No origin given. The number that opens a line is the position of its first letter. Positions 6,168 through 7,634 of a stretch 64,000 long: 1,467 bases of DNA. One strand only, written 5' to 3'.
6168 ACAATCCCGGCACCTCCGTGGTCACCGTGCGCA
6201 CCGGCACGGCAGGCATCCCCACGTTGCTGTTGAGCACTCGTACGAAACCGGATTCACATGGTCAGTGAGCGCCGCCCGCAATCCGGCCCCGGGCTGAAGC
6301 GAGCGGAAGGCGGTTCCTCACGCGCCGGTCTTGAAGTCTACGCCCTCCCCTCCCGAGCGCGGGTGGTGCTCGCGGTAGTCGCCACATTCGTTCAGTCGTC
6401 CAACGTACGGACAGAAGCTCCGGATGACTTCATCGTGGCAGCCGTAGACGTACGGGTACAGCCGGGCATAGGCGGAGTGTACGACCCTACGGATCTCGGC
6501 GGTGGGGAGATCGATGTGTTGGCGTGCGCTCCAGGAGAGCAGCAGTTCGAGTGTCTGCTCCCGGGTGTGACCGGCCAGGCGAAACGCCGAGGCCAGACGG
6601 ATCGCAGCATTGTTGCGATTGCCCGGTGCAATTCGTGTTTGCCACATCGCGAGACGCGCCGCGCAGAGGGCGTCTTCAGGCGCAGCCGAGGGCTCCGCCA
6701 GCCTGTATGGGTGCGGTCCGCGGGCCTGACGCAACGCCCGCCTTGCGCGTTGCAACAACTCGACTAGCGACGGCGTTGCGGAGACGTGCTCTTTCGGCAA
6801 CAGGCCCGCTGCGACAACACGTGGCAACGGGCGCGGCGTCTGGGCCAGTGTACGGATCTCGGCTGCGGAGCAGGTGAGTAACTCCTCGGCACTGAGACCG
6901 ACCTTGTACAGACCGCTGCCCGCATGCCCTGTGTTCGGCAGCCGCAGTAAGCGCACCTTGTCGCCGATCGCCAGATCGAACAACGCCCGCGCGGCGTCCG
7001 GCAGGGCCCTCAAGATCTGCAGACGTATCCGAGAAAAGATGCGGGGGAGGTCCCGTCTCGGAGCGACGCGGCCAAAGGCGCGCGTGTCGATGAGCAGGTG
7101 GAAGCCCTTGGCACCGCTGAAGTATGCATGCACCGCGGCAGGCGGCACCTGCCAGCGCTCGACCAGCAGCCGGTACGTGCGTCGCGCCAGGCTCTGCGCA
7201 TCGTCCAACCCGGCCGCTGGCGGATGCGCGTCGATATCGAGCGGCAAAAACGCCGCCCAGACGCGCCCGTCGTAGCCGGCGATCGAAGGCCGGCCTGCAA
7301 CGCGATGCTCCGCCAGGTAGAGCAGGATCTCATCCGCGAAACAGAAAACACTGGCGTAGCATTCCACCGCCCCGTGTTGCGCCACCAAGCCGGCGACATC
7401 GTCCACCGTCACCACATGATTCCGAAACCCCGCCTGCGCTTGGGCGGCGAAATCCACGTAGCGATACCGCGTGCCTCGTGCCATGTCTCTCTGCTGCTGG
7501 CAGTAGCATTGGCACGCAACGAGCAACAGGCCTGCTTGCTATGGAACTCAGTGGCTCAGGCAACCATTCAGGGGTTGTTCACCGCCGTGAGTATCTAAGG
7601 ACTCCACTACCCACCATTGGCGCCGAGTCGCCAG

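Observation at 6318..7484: Solo PrimPol (AEP) primase with PriCT-1 domain in a metabolic neighbourhood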

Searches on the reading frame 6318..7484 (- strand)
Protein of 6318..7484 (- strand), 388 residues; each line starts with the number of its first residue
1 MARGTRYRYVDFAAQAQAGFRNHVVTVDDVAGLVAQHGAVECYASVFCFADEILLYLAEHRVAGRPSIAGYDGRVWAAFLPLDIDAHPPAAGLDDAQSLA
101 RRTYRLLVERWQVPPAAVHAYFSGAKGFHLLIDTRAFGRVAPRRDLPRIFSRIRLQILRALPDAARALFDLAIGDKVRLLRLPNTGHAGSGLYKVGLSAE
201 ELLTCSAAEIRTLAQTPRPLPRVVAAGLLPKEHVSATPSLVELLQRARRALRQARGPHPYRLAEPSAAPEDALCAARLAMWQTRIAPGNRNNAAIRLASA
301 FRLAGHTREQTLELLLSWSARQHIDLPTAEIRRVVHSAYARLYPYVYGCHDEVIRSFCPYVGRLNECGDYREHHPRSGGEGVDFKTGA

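Call 5: search_protein_families(library=pfam, proteins=[window:6318-7484:-], max_evalue=1)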
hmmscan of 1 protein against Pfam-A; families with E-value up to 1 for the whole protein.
window:6318-7484:- (388 aa): 1 family
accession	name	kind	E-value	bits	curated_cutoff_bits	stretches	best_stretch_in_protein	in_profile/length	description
PF08708.16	PriCT_1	-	3.3e-10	39.8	21.1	1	285-341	8-64/67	Primase C terminal 1 (PriCT-1)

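Call 6: search_protein_families(library=ncbifam, proteins=[window:6318-7484:-], max_evalue=1)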
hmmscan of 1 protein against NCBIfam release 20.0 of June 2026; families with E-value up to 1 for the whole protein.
window:6318-7484:- (388 aa): 1 family
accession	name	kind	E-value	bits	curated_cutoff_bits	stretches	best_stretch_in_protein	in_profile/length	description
NF001641.0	PRK00419.1-3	equivalog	0.05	12.7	326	1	100-135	135-167/323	DNA primase small subunit PriS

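Call 7: search_protein_families(library=phrogs, proteins=[window:6318-7484:-], max_evalue=1)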
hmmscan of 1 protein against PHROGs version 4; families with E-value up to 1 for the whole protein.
window:6318-7484:- (388 aa): 3 families
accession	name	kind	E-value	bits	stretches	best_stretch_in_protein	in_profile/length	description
phrog_18685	-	unknown function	1.6e-27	96.9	1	72-356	63-347/1028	-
phrog_16345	-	DNA, RNA and nucleotide metabolism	1.4e-18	67.3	1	82-355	70-321/972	primase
phrog_9660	-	unknown function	3.4e-05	24.2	1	116-222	124-241/407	-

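Call 8: search_protein_families(library=padloc, proteins=[window:6318-7484:-], max_evalue=1)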
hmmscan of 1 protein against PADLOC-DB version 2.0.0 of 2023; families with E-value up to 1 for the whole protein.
window:6318-7484:- (388 aa): 0 families

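Call 13: find_homologous_proteins(query=window:6318-7484:-)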
Query window:6318-7484:- (388 aa): 246 proteins with E <= 0.001 among 8000 candidates; the best 120 are listed.
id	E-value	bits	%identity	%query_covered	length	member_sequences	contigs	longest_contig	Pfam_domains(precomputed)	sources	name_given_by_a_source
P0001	2.7e-228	776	90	100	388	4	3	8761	PF08708.17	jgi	jgi:hypothetical protein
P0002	3.6e-196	670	80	97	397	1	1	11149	PF08708.17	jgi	jgi:hypothetical protein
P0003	3.1e-194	664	79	97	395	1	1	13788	PF08708.17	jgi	jgi:Primase C terminal 1 (PriCT-1)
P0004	7.2e-190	649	78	97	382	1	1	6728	PF08708.17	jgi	jgi:hypothetical protein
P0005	2.1e-189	648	77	97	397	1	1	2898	PF08708.17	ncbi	-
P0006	7.5e-189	646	77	97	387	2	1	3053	PF08708.17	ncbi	-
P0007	4.2e-188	643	76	99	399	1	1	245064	PF08708.17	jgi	jgi:hypothetical protein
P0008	6.8e-188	643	77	97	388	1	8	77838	PF08708.17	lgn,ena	-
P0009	1.1e-187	642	76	97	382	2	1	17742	PF08708.17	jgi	jgi:hypothetical protein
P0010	4.9e-186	637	77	97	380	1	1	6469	PF08708.17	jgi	jgi:hypothetical protein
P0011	5.7e-186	636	76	99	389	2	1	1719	PF08708.17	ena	-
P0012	8.2e-186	636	76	97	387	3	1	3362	PF08708.17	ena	-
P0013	5.7e-185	633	76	96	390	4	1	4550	PF08708.17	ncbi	-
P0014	5.9e-185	633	76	97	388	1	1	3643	PF08708.17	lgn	-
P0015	1.0e-184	632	74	98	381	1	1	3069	PF08708.17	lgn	-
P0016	1.3e-184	632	77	97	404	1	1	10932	PF08708.17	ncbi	-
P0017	2.9e-184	631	76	96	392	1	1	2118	PF08708.17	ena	-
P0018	3.2e-184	631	75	97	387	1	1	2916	PF08708.17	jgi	jgi:hypothetical protein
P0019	6.0e-184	630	76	97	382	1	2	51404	PF08708.17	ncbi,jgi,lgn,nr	ncbi:MAG TPA: primase C-terminal domain-containing protein [Candidatus Acidoferrales bacterium]|nr:p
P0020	6.8e-184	630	75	97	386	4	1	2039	PF08708.17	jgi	jgi:hypothetical protein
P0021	8.0e-183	626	76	96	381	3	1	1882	PF08708.17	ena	-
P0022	2.7e-182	624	76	97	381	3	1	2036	PF08708.17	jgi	-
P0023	1.3e-181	622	76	97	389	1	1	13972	PF08708.17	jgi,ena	-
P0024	6.7e-181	620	75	97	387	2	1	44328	PF08708.17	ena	-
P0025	1.4e-179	615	74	97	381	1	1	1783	PF08708.17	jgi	jgi:hypothetical protein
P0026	1.7e-178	612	73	97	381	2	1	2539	PF08708.17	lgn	-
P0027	1.4e-176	605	73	97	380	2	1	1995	PF08708.17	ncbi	-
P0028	3.7e-176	604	72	97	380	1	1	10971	PF08708.17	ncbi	-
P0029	5.0e-176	604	73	97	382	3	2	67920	PF08708.17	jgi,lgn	jgi:hypothetical protein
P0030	9.3e-176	603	74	97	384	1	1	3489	PF08708.17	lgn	-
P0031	2.4e-175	601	71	97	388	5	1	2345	PF08708.17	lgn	-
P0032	2.9e-174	598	71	97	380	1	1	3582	PF08708.17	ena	-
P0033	1.2e-170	586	72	97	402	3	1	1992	PF08708.17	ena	-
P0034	1.2e-169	583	69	96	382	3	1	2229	PF08708.17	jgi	-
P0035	6.6e-169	580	71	97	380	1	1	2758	PF08708.17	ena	-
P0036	2.2e-168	578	69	97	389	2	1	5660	PF08708.17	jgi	-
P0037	3.9e-167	574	69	97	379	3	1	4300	PF08708.17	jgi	-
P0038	4.5e-167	574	68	97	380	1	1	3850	PF08708.17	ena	-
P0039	8.3e-167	573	71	97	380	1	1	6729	PF08708.17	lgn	-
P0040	1.5e-166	572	69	98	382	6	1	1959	PF08708.17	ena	-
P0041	3.1e-166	571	68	97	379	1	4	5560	PF08708.17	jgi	jgi:hypothetical protein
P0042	3.6e-166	571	71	96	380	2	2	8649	PF08708.17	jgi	-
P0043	9.8e-166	570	71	97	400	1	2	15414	PF08708.17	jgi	jgi:hypothetical protein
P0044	3.3e-165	568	69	97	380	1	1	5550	PF08708.17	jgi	jgi:hypothetical protein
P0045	4.3e-165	568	69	97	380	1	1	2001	PF08708.17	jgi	jgi:hypothetical protein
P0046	6.1e-165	567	70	97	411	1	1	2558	PF08708.17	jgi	jgi:hypothetical protein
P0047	1.2e-163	563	68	97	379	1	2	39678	PF08708.17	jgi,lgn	-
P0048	2.0e-163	562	67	98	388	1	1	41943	PF08708.17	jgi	jgi:hypothetical protein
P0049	3.2e-163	561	69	97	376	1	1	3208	PF08708.17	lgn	-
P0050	3.7e-163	561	68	95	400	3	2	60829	PF08708.17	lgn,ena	-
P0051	8.4e-163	560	69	96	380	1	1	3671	PF08708.17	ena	-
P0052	1.9e-162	559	68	96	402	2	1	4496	PF08708.17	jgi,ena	-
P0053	2.1e-162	559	70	95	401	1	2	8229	PF08708.17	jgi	jgi:hypothetical protein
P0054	3.0e-162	558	67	98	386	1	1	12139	PF08708.17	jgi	jgi:Primase C terminal 1 (PriCT-1)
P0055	4.2e-162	558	71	95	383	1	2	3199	PF08708.17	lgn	-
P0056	1.4e-161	556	68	97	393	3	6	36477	PF08708.17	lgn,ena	-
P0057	8.8e-161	553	68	96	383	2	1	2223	PF08708.17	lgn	-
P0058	1.4e-160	553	67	97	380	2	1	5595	PF08708.17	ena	-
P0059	1.8e-160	552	67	98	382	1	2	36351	PF08708.17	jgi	jgi:hypothetical protein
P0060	3.4e-160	552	68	97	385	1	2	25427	PF08708.17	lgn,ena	-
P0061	4.5e-160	551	68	96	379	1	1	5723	PF08708.17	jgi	jgi:hypothetical protein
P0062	3.1e-159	548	69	96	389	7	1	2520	PF08708.17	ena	-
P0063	4.9e-159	548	68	97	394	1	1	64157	PF08708.17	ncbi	-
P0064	7.6e-159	547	68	96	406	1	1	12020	PF08708.17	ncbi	-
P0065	1.3e-158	546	67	97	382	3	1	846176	PF08708.17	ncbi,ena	-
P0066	1.8e-158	546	66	97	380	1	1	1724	PF08708.17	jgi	jgi:hypothetical protein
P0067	3.5e-158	545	64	97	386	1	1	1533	PF08708.17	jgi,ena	-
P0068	5.6e-158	544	67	97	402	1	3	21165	PF08708.17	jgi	jgi:hypothetical protein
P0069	1.1e-157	543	68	96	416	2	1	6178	PF08708.17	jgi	jgi:hypothetical protein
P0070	1.9e-157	542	68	97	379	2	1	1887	PF08708.17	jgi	-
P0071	2.2e-157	542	68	91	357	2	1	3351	PF08708.17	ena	-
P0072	2.4e-156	539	66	97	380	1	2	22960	PF08708.17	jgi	jgi:hypothetical protein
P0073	2.7e-156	539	64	96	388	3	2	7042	PF08708.17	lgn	-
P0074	7.1e-156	537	67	99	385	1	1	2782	PF08708.17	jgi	jgi:hypothetical protein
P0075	1.6e-155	536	67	97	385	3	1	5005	PF08708.17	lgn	-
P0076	6.1e-155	534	65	98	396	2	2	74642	PF08708.17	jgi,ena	-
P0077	8.9e-155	534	66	97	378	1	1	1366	PF08708.17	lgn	-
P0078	1.1e-154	533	69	95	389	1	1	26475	PF08708.17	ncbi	-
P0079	2.1e-154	532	66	97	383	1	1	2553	PF08708.17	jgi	jgi:hypothetical protein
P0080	3.0e-154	532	66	97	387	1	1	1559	PF08708.17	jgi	jgi:hypothetical protein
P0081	8.2e-154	530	68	95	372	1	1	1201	PF08708.17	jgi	jgi:hypothetical protein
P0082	3.3e-153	529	67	96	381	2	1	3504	PF08708.17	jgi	jgi:hypothetical protein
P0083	1.9e-150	519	64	97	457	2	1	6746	PF08708.17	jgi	-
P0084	7.1e-146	504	65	96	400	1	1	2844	PF08708.17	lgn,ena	-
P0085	1.0e-145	504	65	91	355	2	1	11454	PF08708.17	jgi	jgi:hypothetical protein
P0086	5.6e-145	501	63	96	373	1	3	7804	PF08708.17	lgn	-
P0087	1.7e-143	497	65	92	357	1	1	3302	PF08708.17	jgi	jgi:hypothetical protein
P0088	4.3e-143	495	63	95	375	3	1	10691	PF08708.17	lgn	-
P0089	1.9e-142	493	64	91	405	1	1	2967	PF08708.17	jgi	jgi:hypothetical protein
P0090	2.2e-142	493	63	96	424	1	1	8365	PF08708.17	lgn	-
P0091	3.4e-133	463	59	95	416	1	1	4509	PF08708.17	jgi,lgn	jgi:hypothetical protein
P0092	2.2e-132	460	60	96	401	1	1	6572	PF08708.17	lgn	-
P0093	7.9e-130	452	55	97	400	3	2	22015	PF08708.17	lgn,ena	-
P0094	1.7e-128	447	56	97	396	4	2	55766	PF08708.17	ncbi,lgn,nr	ncbi:hypothetical protein HRbin30_00285 [bacterium HR30]|nr:hypothetical protein HRbin30_00285 [bact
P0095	1.9e-127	444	58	97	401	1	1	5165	PF08708.17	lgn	-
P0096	3.4e-124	433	57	97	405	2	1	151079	PF08708.17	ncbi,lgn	-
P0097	2.1e-123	430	57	95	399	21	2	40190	PF08708.17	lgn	-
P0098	7.4e-122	425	54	96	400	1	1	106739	PF08708.17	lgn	-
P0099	1.5e-119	418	54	97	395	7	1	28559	PF08708.17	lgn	-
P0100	3.7e-118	413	54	97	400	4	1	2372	PF08708.17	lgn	-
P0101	2.3e-117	411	53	97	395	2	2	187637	PF08708.17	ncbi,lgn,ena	-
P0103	3.2e-114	400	53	97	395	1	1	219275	PF08708.17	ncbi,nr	ncbi:MAG: primase C-terminal domain-containing protein [Candidatus Binatia bacterium]|nr:primase C-t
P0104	7.1e-112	392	66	72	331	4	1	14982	PF08708.17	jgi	jgi:hypothetical protein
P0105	4.9e-106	373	68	67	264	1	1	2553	PF08708.17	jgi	jgi:hypothetical protein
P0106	2.0e-102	361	72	62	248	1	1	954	PF08708.17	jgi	jgi:hypothetical protein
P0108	4.2e-98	347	49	91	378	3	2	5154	PF08708.17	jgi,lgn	jgi:hypothetical protein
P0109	5.1e-98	347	47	94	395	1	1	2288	PF08708.17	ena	-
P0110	1.2e-96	342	48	91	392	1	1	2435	PF08708.17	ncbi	ncbi:MAG: primase C-terminal domain-containing protein [Candidatus Binatia bacterium]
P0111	1.4e-96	342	47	91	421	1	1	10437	PF08708.17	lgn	-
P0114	1.3e-95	339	48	91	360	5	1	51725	PF08708.17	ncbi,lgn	ncbi:MAG: primase C-terminal domain-containing protein [Candidatus Binatia bacterium]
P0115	1.3e-95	339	46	98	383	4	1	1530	PF08708.17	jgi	jgi:hypothetical protein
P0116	1.3e-95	339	44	96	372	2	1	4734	PF08708.17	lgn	-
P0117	1.3e-95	339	47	91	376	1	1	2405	PF08708.17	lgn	-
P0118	1.9e-95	338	45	98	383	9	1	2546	PF08708.17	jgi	jgi:hypothetical protein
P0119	2.2e-95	338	48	91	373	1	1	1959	PF08708.17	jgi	jgi:hypothetical protein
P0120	2.3e-95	338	46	97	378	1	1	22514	PF08708.17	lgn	-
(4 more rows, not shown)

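Call 14: search_solved_structures(query=window:6318-7484:-, max_evalue=1, show_alignments=2)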
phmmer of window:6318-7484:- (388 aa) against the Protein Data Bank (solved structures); distinct sequences matched with E-value up to 1: 1.
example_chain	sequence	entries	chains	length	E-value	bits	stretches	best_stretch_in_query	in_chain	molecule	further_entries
7yzt_A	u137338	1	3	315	0.54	12.6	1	18-124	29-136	Dyp-type peroxidase family protein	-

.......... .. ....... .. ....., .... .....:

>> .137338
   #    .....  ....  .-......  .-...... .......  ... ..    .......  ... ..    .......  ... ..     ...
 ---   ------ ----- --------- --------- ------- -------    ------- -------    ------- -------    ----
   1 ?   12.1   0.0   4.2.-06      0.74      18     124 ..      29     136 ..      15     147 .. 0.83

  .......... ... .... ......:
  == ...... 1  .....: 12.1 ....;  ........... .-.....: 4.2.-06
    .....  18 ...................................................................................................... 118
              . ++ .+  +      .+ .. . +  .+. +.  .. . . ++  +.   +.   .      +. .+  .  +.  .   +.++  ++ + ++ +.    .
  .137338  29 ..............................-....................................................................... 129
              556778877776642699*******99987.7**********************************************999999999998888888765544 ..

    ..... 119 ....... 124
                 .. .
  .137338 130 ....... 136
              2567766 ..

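Call 15: find_encoding_contigs(protein=P0007, flank=10000, max_places=3)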
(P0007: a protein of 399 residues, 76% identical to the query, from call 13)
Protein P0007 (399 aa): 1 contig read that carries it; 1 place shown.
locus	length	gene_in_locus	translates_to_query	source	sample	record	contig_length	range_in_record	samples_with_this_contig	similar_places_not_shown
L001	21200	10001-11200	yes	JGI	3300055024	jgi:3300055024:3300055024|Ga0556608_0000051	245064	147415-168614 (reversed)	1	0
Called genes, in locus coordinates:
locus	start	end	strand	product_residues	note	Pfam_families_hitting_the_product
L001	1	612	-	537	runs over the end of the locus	PF00501:AMP-binding, PF13193:AMP-binding_C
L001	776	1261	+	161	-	PF13577:SnoaL_4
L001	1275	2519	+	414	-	PF00211:Guanylate_cyc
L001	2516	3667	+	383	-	PF04055:Radical_SAM (faint)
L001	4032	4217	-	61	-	-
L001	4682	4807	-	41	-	-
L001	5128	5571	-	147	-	PF01850:PIN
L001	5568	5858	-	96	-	PF02604:PhdYeFM_antitox (weak)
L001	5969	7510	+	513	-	PF13450:NAD_binding_8 (faint), PF13738:Pyr_redox_3 (weak), PF00743:FMO-like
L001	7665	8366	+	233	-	PF01243:PNPOx_N (faint), PF13883:CREG_beta-barrel, PF10615:DUF2470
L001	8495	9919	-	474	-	PF00171:Aldedh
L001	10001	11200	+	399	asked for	PF08708:PriCT_1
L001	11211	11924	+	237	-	PF00702:Hydrolase, PF12710:HAD (weak), PF13419:HAD_2, PF13344:Hydrolase_6 (weak), PF13242:Hydrolase_like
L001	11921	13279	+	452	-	PF00514:Arm (faint), PF13646:HEAT_2, PF03130:HEAT_PBS (faint), PF13513:HEAT_EZ (faint), PF02985:HEAT (weak), PF13646:HEAT_2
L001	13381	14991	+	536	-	PF00526:Dicty_CTDC (weak), PF22544:HYDIN_VesB_CFA65-like_Ig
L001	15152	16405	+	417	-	PF00296:Bac_luciferase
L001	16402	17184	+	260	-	PF00561:Abhydrolase_1, PF00975:Thioesterase (faint), PF12146:Hydrolase_4, PF12697:Abhydrolase_6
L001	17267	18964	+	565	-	PF00413:Peptidase_M10 (weak), PF00036:EF-hand_1 (faint)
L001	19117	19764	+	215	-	PF02798:GST_N, PF13417:GST_N_3, PF13409:GST_N_2, PF00043:GST_C (weak), PF13410:GST_C_2 (weak)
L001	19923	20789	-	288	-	-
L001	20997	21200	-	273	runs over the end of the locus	PF00528:BPD_transp_1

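Call 16: find_encoding_contigs(protein=P0065, flank=10000, max_places=3)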
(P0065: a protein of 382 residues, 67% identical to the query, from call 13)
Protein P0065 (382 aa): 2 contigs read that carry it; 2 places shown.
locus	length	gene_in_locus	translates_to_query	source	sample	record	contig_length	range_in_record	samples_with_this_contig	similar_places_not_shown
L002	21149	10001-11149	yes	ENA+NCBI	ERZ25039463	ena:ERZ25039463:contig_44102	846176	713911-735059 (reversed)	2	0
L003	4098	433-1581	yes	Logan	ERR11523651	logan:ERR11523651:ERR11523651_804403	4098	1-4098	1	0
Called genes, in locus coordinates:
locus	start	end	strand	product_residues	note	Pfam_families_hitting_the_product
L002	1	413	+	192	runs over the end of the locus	PF07929:PRiA4_ORF3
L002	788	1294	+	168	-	PF13391:HNH_2 (weak)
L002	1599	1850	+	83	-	PF03683:UPF0175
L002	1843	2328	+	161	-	PF11848:DUF3368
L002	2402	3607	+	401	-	-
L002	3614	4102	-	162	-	PF07929:PRiA4_ORF3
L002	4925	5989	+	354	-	PF00270:DEAD (weak), PF04851:ResIII, PF16203:ERCC3_RAD25_C, PF00271:Helicase_C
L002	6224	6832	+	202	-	PF01209:Ubie_methyltran, PF00891:Methyltransf_2 (weak), PF13489:Methyltransf_23, PF08704:GCD14, PF13847:Methyltransf_31, PF08241:Methyltransf_11, PF08242:Methyltransf_12, PF13649:Methyltransf_25, +2 more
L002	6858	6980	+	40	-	-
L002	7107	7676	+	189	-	PF00011:HSP20, PF17886:ArsA_HSP20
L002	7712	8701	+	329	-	PF01636:APH, PF19974:TCAD9 (weak)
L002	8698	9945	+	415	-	PF00202:Aminotran_3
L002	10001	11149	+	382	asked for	PF08708:PriCT_1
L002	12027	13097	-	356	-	-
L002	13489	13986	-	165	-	-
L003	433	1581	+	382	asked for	PF08708:PriCT_1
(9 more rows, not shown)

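Call 17: find_encoding_contigs(protein=P0103, flank=10000, max_places=3)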
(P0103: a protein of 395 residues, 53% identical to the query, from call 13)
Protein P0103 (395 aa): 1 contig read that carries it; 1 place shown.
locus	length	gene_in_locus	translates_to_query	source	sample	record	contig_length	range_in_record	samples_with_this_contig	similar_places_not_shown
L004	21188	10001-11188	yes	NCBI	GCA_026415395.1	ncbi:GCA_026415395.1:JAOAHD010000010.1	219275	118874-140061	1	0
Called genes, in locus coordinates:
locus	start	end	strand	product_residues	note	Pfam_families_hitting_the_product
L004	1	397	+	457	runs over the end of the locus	PF03109:ABC1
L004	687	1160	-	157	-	PF01613:Flavin_Reduct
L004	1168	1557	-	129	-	-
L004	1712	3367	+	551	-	PF18158:AidB_N, PF02770:Acyl-CoA_dh_M, PF00441:Acyl-CoA_dh_1, PF08028:Acyl-CoA_dh_2, PF22924:ACOX_C_alpha1 (weak)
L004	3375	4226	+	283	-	PF13145:Rotamase_2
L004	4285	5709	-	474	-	-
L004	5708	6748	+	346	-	PF13795:HupE_UreJ_2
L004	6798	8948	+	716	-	PF00036:EF-hand_1 (faint), PF12228:DUF3604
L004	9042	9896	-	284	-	PF22622:MFE-2_hydrat-2_N, PF13452:FAS1_DH_region (faint), PF01575:MaoC_dehydratas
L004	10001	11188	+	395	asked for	PF08708:PriCT_1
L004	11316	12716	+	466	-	PF01370:Epimerase, PF08338:DUF1731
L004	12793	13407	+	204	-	PF01161:PBP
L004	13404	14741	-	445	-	PF09594:GT87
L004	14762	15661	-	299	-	PF00480:ROK, PF01869:BcrAD_BadFG (faint)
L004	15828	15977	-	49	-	-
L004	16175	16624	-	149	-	-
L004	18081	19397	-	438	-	PF02771:Acyl-CoA_dh_N, PF02770:Acyl-CoA_dh_M, PF00441:Acyl-CoA_dh_1, PF08028:Acyl-CoA_dh_2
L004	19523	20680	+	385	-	PF02771:Acyl-CoA_dh_N, PF02770:Acyl-CoA_dh_M, PF00441:Acyl-CoA_dh_1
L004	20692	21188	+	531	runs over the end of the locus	PF03255:ACCA, PF01039:Carboxyl_trans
